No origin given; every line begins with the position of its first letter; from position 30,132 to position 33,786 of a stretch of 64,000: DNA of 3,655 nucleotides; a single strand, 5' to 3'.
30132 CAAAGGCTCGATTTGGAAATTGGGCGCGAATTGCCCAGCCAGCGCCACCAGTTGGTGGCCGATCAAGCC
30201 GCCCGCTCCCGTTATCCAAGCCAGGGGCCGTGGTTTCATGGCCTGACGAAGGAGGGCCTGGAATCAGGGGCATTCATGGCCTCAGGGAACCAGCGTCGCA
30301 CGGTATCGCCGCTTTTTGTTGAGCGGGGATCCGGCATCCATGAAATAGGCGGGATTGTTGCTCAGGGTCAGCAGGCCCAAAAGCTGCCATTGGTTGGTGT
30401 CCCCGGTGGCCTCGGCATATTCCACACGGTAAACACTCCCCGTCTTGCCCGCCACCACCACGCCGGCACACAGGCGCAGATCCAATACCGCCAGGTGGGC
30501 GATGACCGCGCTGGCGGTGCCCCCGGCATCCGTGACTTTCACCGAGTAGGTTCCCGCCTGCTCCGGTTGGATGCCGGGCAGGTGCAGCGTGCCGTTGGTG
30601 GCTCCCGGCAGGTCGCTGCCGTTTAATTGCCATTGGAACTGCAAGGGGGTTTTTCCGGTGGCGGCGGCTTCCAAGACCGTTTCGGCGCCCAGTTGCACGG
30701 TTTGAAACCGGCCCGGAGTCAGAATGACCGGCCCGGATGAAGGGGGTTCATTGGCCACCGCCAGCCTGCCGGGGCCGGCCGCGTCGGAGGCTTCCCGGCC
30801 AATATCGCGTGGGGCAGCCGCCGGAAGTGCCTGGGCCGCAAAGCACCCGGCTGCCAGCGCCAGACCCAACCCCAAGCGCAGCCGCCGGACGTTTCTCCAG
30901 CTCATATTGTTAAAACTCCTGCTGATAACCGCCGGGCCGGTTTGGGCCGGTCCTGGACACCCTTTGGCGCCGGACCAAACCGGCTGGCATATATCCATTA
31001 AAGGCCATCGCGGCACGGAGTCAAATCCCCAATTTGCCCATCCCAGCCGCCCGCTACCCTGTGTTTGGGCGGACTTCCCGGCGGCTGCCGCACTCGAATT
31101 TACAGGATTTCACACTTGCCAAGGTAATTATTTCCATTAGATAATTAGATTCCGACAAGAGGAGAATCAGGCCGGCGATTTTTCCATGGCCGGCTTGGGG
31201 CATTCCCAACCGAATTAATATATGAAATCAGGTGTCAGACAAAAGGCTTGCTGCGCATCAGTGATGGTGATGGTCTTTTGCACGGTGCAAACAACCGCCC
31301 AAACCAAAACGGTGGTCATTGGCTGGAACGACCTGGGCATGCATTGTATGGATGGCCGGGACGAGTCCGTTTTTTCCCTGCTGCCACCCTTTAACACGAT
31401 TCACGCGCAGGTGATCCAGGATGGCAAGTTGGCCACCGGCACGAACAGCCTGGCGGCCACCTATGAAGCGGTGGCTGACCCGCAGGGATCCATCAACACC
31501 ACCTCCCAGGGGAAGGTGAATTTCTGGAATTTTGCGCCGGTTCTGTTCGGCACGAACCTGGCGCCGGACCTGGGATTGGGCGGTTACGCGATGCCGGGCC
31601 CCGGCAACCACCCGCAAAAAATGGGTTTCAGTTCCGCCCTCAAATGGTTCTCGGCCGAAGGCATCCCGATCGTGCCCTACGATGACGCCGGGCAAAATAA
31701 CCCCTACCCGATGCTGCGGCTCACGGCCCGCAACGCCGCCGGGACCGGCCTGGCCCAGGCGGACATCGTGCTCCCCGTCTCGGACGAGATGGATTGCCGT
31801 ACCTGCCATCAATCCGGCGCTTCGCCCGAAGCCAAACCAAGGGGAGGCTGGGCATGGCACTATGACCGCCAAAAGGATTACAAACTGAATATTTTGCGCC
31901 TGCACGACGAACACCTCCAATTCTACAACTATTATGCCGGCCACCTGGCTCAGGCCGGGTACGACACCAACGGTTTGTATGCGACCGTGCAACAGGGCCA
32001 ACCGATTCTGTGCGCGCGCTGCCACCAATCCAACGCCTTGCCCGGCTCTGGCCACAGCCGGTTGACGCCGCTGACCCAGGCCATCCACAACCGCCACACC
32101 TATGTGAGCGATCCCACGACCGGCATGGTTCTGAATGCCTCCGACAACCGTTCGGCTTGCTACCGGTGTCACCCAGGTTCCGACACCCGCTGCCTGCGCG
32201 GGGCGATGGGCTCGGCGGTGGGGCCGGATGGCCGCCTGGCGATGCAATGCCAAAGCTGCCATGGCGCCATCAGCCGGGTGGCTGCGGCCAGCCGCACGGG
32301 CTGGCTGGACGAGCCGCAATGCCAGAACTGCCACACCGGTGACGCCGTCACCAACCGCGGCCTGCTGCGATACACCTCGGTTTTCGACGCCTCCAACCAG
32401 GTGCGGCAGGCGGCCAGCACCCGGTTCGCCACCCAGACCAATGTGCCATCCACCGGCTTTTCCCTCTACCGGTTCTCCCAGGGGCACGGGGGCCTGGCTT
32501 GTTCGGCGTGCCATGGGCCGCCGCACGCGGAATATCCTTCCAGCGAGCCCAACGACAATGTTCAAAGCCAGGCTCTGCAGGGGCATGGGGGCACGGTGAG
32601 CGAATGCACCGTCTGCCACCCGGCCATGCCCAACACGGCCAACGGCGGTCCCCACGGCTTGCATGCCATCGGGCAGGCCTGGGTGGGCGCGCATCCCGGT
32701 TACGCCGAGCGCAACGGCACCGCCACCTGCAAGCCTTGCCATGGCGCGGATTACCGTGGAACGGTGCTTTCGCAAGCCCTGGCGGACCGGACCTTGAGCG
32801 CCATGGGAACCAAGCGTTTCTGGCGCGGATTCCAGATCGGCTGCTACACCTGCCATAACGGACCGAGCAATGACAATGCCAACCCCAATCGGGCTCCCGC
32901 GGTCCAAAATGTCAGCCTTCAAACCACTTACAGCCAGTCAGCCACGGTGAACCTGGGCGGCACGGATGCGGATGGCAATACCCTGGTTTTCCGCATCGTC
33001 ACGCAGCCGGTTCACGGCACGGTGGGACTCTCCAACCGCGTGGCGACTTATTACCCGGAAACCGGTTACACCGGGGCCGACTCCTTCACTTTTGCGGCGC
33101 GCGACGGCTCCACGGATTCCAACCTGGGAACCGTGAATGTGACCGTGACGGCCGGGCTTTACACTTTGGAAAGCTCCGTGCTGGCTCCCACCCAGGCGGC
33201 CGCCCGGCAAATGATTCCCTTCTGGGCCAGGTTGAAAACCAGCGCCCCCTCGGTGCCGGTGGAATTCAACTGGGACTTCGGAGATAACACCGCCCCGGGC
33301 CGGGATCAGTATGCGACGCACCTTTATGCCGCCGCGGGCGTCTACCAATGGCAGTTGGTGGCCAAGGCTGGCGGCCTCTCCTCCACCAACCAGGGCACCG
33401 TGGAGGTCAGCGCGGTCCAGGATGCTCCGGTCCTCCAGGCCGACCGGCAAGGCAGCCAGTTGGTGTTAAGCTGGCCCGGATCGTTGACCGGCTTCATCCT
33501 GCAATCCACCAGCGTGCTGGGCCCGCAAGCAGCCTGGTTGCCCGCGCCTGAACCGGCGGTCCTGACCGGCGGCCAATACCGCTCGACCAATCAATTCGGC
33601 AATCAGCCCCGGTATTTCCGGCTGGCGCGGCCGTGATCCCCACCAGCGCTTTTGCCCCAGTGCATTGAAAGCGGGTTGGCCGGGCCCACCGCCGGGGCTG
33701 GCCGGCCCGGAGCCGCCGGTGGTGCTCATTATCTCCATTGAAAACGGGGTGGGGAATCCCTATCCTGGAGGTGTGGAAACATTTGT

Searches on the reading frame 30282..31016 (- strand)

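Call 42: search_protein_families(library=pfam, max_evalue=0.00001, proteins=[window:30282-31016:-])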
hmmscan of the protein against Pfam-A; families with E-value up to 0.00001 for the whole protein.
window:30282-31016:- (244 aa): 2 families
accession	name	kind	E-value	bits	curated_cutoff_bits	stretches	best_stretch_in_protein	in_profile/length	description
PF13927.12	Ig_3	-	4e-07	30.9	30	1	96-162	2-77/78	Immunoglobulin domain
PF07679.22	I-set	-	1.2e-06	28.9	23.7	1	97-171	2-85/90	Immunoglobulin I-set domain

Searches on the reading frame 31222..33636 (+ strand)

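Call 42: search_protein_families(library=pfam, max_evalue=0.00001, proteins=[window:31222-33636:+])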
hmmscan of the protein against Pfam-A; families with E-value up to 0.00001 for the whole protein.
window:31222-33636:+ (804 aa): 8 families
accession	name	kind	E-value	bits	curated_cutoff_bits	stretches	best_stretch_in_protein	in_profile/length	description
PF14522.11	Cytochrome_C7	-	3.8e-11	43.1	24.8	0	340-375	13-52/67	Cytochrome c7 and related cytochrome c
PF17963.7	Big_9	-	4.2e-11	44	23.6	1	556-641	1-89/89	Bacterial Ig domain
PF22113.1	Mtrc-MtrF_II-IV_dom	-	1.8e-10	41.1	30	1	342-510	8-166/176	Outer membrane cytochrome MtrC/MtrF-like, domains II/IV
PF18911.6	PKD_4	-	7.5e-10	39.2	27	1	655-729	10-83/85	PKD domain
PF00801.26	PKD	-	3.6e-08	33.7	23.5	1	656-729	8-80/80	PKD domain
PF17892.7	Cadherin_5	-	1.7e-07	31.4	26.5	1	556-643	2-98/98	Cadherin-like domain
PF09699.15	Paired_CXXCH_1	-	2.3e-06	27.6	20.6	0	185-205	3-22/41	Doubled CXXCH motif (Paired_CXXCH_1)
PF17803.7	Cadherin_4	-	7.5e-06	26.8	25.1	0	555-604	10-64/71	Bacterial cadherin-like domain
